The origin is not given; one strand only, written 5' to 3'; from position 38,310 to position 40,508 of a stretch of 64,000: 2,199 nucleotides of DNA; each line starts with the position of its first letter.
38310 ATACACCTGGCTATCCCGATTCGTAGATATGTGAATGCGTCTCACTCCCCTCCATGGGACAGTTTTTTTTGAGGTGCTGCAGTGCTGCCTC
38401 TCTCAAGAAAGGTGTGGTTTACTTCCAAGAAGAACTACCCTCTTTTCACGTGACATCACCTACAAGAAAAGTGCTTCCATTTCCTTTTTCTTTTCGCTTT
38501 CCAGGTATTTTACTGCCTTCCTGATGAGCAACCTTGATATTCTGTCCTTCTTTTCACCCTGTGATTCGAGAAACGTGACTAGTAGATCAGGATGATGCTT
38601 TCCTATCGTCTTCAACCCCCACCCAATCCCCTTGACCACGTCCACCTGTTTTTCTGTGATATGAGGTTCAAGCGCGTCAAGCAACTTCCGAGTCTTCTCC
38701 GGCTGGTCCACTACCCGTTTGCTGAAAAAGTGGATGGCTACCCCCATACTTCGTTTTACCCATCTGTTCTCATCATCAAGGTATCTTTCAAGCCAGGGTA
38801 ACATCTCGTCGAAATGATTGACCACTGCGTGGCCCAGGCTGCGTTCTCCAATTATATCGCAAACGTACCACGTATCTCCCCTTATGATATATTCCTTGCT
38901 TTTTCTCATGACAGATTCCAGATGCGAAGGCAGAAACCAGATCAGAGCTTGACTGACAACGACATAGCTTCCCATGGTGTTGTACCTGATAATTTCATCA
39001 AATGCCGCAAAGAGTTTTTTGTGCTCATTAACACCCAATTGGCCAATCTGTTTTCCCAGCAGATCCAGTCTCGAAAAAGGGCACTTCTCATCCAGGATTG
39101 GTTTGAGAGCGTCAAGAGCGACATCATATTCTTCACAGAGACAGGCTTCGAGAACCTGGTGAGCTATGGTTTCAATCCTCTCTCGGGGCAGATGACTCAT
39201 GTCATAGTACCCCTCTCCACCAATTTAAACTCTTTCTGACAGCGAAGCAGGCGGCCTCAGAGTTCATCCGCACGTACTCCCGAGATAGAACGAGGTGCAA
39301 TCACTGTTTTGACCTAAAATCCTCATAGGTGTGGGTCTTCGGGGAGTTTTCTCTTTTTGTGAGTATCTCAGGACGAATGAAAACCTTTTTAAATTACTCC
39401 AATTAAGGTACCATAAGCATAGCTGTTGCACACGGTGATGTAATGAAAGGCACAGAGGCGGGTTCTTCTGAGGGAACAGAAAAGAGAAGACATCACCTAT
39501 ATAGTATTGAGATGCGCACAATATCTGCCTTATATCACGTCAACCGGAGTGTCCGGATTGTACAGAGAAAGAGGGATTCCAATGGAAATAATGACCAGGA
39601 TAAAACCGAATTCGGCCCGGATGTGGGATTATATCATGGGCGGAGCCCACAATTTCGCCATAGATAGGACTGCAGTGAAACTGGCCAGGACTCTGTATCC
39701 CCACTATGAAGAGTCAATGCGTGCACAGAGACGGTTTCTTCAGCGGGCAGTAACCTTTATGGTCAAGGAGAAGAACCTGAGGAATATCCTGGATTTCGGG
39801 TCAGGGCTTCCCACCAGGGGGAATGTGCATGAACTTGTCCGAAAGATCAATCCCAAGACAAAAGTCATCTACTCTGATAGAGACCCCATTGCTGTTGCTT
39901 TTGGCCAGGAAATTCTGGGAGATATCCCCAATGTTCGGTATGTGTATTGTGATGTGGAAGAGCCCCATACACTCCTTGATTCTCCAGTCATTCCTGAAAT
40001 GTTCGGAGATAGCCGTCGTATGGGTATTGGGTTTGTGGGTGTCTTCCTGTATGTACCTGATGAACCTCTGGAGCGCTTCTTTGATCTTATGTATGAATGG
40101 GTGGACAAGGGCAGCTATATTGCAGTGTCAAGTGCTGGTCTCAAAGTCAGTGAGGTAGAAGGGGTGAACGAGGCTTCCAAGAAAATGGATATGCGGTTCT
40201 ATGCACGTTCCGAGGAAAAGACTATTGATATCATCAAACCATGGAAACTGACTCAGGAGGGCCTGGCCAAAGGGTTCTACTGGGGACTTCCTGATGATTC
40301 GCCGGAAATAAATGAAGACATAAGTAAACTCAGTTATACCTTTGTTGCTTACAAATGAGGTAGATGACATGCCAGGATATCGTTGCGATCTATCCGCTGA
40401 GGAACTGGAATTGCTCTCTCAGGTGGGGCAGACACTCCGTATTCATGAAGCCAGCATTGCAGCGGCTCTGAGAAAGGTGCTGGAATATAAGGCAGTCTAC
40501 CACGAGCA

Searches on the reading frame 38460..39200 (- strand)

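Call 77: search_protein_families(library=pfam, proteins=[window:38460-39200:-], max_evalue=0.00001)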
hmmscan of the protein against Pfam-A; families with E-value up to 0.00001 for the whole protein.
window:38460-39200:- (246 aa): 1 family
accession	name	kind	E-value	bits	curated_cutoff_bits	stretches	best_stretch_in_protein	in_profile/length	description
PF08713.17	DNA_alkylation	-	1.1e-18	68.1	21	1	94-233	83-213/213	DNA alkylation repair enzyme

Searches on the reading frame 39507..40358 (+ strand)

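Call 76: search_protein_families(library=pfam, proteins=[window:39507-40358:+], max_evalue=0.00001)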
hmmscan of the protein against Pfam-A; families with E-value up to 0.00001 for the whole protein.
window:39507-40358:+ (283 aa): 1 family
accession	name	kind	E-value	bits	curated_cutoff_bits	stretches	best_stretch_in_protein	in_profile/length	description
PF04672.18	Methyltransf_19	-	1.8e-48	165.8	26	1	33-271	12-255/268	S-adenosyl methyltransferase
